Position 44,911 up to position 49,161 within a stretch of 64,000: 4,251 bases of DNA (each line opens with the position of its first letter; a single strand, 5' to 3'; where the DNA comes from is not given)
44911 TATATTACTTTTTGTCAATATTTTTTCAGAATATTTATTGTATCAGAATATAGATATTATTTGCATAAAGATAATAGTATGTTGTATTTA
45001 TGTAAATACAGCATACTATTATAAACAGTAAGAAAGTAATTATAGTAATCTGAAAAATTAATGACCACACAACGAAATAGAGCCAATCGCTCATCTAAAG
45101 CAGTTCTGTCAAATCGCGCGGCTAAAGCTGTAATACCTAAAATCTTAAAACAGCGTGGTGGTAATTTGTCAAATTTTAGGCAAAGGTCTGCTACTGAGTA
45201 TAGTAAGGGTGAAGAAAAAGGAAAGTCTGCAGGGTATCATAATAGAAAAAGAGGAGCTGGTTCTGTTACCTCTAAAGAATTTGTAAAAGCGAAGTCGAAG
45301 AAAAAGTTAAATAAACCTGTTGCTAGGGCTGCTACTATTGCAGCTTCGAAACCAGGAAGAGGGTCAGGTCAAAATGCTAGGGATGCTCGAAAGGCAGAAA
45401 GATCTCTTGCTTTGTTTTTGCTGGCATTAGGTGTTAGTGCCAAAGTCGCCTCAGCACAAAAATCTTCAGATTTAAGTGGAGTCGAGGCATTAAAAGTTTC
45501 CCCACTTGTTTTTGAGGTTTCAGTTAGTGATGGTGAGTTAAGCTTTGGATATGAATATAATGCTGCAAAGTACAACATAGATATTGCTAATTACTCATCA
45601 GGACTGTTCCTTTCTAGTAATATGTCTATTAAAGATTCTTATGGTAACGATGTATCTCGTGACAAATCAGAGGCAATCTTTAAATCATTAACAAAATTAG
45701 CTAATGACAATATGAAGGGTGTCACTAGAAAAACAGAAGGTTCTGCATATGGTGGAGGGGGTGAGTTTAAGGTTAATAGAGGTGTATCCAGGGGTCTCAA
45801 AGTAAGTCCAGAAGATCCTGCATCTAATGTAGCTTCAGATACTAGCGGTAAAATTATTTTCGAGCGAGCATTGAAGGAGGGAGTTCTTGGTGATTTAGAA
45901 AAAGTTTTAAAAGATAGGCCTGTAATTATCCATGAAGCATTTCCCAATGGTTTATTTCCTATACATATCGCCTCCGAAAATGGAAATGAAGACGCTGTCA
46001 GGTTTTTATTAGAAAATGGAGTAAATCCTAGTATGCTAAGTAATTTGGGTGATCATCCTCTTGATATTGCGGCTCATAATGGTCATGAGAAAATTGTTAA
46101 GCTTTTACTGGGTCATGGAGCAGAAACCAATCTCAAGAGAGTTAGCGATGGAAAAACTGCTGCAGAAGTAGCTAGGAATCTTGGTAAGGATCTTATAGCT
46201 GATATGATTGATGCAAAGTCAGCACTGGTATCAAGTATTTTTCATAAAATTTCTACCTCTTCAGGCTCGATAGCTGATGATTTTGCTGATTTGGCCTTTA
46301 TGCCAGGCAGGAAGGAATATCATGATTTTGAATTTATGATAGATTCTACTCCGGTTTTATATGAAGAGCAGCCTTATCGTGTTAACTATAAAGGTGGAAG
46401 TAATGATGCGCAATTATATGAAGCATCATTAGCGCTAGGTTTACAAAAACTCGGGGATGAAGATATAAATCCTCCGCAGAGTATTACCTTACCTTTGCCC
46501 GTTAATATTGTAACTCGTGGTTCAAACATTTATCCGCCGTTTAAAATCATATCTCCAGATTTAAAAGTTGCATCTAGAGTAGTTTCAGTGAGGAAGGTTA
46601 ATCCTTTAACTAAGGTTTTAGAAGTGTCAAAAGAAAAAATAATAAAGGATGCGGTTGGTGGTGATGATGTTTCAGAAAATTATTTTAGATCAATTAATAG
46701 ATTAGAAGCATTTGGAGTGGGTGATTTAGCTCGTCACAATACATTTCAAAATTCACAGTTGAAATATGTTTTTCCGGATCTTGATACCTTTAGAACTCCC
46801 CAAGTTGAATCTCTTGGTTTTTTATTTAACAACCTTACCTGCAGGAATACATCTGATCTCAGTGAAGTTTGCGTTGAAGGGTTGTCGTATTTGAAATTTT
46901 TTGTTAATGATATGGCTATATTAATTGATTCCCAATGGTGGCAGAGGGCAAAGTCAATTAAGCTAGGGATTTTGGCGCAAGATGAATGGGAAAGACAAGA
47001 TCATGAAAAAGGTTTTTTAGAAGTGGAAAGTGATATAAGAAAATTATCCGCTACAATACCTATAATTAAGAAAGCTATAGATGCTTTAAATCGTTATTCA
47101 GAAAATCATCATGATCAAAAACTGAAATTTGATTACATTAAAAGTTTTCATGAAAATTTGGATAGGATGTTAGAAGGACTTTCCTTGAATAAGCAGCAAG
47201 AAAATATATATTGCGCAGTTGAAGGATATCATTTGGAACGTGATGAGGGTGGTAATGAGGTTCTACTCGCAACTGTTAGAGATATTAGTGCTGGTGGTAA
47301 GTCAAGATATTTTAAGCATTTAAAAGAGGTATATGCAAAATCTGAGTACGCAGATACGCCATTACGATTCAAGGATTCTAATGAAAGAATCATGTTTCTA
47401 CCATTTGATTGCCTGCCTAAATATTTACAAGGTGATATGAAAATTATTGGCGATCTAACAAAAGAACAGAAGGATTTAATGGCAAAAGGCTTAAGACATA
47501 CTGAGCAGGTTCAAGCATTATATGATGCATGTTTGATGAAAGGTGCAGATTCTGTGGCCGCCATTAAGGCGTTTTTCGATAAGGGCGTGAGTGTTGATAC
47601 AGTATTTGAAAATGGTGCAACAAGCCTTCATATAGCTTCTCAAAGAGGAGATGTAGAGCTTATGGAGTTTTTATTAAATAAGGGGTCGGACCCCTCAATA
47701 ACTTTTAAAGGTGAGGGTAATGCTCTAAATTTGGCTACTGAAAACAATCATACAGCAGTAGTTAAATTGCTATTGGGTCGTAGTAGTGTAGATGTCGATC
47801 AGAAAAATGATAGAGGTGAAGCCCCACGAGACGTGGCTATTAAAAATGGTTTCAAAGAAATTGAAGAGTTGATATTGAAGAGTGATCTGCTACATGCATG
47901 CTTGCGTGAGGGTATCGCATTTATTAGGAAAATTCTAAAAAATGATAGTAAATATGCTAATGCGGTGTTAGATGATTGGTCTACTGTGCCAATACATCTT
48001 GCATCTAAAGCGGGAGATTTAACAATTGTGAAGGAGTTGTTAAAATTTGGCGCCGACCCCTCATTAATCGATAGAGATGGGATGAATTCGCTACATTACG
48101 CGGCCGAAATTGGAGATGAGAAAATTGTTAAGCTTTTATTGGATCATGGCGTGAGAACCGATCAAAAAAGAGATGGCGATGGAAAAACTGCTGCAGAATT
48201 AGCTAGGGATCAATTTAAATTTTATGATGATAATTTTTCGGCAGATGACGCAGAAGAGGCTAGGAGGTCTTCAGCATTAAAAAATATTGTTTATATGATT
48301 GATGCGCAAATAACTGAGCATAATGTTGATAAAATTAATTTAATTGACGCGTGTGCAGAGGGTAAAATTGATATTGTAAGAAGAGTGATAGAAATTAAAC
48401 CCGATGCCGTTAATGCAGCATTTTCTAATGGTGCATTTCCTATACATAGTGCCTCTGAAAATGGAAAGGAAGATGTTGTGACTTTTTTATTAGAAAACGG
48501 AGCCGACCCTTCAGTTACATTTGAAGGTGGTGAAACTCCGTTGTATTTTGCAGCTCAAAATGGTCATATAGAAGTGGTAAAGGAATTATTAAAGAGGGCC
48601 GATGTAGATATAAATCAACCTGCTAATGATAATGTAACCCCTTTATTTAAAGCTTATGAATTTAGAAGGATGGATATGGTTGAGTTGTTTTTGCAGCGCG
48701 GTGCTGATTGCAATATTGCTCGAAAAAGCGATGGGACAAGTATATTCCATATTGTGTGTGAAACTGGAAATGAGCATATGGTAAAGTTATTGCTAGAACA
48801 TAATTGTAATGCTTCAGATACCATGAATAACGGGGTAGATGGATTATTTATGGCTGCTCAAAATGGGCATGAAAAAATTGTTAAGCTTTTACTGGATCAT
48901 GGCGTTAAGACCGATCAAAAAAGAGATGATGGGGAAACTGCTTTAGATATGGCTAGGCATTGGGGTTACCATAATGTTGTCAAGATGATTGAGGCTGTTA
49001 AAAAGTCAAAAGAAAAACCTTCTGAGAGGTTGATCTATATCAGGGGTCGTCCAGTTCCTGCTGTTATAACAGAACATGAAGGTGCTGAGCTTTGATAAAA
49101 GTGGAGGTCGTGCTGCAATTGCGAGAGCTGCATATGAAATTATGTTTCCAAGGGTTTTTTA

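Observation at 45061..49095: The 1344-aa gene is the 634-aa-type scaffold expanded by ankyrin modules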

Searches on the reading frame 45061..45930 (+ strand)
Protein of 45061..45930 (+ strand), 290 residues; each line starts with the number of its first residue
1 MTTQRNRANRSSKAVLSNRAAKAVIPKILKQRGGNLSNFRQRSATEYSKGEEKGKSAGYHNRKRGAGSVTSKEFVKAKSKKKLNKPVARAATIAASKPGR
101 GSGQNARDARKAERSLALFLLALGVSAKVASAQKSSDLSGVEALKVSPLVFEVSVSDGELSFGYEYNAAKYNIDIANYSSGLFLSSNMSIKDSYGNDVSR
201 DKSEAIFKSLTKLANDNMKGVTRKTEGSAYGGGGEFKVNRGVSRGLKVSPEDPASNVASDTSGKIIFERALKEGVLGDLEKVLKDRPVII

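Call 64: find_homologous_proteins(query=window:45061-45930:+, max_evalue=0.01)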
Query window:45061-45930:+: 3782 candidates shared short words with the query, none scored E <= 0.01.

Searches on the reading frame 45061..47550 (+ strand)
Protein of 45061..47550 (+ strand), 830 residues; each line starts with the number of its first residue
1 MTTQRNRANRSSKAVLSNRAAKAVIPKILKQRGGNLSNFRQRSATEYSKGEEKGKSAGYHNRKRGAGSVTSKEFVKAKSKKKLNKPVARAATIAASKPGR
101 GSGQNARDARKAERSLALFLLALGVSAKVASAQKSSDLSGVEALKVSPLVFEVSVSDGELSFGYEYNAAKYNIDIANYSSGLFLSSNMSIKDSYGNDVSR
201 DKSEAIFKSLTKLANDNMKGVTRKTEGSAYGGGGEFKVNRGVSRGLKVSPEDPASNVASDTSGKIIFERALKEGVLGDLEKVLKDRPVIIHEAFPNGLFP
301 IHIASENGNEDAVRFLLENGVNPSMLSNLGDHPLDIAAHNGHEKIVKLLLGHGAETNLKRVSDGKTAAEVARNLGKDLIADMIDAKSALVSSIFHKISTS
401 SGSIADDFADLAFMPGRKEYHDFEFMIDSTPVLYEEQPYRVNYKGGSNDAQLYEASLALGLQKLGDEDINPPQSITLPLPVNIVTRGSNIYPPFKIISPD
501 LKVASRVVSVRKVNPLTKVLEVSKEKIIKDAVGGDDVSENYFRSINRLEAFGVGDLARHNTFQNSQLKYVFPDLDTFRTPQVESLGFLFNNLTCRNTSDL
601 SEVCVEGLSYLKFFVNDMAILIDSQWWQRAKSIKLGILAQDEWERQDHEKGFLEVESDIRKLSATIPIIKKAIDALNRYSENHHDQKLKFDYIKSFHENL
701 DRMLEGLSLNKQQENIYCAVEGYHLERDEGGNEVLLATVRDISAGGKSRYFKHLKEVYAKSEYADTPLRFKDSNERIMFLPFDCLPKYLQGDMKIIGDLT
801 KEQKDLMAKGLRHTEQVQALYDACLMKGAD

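Call 82: search_protein_families(library=ncbifam, proteins=[window:45061-47550:+], max_evalue=0.1)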
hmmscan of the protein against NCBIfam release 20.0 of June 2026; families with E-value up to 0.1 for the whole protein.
window:45061-47550:+ (830 aa): 4 families
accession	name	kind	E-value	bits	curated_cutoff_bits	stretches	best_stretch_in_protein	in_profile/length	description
NF041931.2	MzaA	equivalog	2.4e-10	39.9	800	1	303-388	8-93/726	MZA anti-phage system associated sigma-70 family RNA polymerase sigma factor MzaA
NF043022.1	T4SS_AnkG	equivalog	0.00022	20.1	500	1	277-384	276-386/455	Dot/Icm T4SS effector AnkG/AnkZ/LegA7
NF043029.1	T4SS_AnkY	equivalog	0.00032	19.3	600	1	301-369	462-529/543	Dot/Icm T4SS effector AnkY/LegA9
NF043023.1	T4SS_AnkH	equivalog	0.015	14.1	600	1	297-357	65-125/467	Dot/Icm T4SS effector AnkH/LegA3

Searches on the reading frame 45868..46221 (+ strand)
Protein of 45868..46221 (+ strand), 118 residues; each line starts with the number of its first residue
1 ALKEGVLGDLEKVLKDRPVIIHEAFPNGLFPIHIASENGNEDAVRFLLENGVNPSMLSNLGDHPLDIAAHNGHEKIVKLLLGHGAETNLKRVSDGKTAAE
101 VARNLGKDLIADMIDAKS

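Call 69: search_protein_families(library=pfam, proteins=[window:45868-46221:+], max_evalue=0.01)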
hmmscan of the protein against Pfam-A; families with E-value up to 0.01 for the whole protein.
window:45868-46221:+ (118 aa): 6 families
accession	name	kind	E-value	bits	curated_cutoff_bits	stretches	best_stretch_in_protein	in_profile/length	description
PF00023.36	Ank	-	9.2e-16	57.5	21.1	2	61-90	2-31/33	Ankyrin repeat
PF12796.13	Ank_2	-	9.1e-15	55.4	27.3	1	26-90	27-89/90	Ankyrin repeats (3 copies)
PF13637.12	Ank_4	-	3.3e-13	49.9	22.7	1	32-81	1-50/50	Ankyrin repeats (many copies)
PF13857.12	Ank_5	-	4.2e-12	46.6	27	2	28-68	16-56/56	Ankyrin repeats (many copies)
PF13606.12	Ank_3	-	5.3e-12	45.1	22.3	2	28-55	2-29/30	Ankyrin repeat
PF24521.3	Ank_KRIT1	-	0.00023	21.3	80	1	32-104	50-127/149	KRIT1 ankyrin-repeats domain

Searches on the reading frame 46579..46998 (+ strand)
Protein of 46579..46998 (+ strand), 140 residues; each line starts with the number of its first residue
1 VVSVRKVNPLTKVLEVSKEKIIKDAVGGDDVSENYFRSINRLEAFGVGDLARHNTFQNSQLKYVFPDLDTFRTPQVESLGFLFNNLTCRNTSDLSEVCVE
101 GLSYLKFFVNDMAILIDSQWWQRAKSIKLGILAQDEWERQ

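Call 81: search_solved_structures(query=A9, max_evalue=10, show_alignments=3)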
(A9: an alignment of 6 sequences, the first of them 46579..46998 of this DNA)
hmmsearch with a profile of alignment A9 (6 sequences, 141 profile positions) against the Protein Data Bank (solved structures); distinct sequences matched with E-value up to 10: 0.

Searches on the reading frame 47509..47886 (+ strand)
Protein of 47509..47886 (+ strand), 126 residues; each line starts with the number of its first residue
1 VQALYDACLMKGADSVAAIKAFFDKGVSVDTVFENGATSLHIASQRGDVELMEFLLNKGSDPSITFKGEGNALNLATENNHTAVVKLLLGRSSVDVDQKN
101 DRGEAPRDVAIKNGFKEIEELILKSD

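Call 69: search_protein_families(library=pfam, proteins=[window:47509-47886:+], max_evalue=0.01)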
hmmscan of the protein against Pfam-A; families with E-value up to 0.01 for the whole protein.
window:47509-47886:+ (126 aa): 6 families
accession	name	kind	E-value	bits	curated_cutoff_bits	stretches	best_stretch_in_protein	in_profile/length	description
PF13637.12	Ank_4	-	1.1e-14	54.6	22.7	2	13-56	7-50/50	Ankyrin repeats (many copies)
PF12796.13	Ank_2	-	3.1e-14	53.7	27.3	2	10-64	38-88/90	Ankyrin repeats (3 copies)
PF00023.36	Ank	-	7.8e-14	51.5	21.1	2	35-64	1-30/33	Ankyrin repeat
PF13857.12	Ank_5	-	7e-11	42.7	27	2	29-64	7-44/56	Ankyrin repeats (many copies)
PF13606.12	Ank_3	-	2.6e-10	39.9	22.3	1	35-63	1-29/30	Ankyrin repeat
PF24521.3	Ank_KRIT1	-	1.5e-05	25.2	80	1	36-117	46-132/149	KRIT1 ankyrin-repeats domain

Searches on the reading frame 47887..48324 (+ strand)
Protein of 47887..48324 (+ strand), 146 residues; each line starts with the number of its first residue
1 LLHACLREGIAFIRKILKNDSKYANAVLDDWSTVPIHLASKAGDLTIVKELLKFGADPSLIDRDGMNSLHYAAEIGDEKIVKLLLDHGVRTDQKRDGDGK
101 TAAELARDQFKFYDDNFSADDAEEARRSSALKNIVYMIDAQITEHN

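Call 69: search_protein_families(library=pfam, proteins=[window:47887-48324:+], max_evalue=0.01)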
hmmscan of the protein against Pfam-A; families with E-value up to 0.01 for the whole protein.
window:47887-48324:+ (146 aa): 6 families
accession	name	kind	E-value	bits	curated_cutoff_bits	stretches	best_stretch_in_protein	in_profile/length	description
PF12796.13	Ank_2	-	1.1e-27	96.8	27.3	2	36-106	1-67/90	Ankyrin repeats (3 copies)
PF13637.12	Ank_4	-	5.2e-14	52.5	22.7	1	36-85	1-50/50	Ankyrin repeats (many copies)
PF00023.36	Ank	-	9.9e-14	51.2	21.1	2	64-92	1-29/33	Ankyrin repeat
PF13857.12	Ank_5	-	1.8e-10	41.4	27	1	28-65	12-49/56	Ankyrin repeats (many copies)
PF13606.12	Ank_3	-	2.8e-10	39.8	22.3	1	64-89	1-26/30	Ankyrin repeat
PF24521.3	Ank_KRIT1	-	0.00014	22.1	80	1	20-109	30-128/149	KRIT1 ankyrin-repeats domain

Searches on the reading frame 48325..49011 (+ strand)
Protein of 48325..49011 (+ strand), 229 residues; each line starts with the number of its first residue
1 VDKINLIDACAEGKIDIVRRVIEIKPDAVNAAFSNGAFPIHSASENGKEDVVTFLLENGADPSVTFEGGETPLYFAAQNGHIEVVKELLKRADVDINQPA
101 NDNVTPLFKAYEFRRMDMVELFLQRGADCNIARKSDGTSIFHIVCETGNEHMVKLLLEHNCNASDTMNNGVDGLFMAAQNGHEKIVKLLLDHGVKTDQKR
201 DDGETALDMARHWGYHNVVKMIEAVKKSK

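Call 69: search_protein_families(library=pfam, proteins=[window:48325-49011:+], max_evalue=0.01)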
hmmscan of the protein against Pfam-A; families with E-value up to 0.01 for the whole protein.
window:48325-49011:+ (229 aa): 7 families
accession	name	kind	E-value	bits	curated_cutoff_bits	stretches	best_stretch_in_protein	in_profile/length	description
PF12796.13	Ank_2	-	4.5e-41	139.8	27.3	3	141-222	1-79/90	Ankyrin repeats (3 copies)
PF00023.36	Ank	-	1.8e-38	128.8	21.1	4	69-96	2-30/33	Ankyrin repeat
PF13637.12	Ank_4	-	1.2e-33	114.8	22.7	3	40-86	1-47/50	Ankyrin repeats (many copies)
PF13606.12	Ank_3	-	6.8e-32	105.9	22.3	2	69-97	2-29/30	Ankyrin repeat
PF13857.12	Ank_5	-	1.4e-23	83.1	27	2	68-107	15-53/56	Ankyrin repeats (many copies)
PF24521.3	Ank_KRIT1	-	1.9e-14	54.1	80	2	2-99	18-115/149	KRIT1 ankyrin-repeats domain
PF23745.1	ANK_LRRK2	-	4e-11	43.3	27.5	1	107-191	35-114/130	LRRK2 ANK repeat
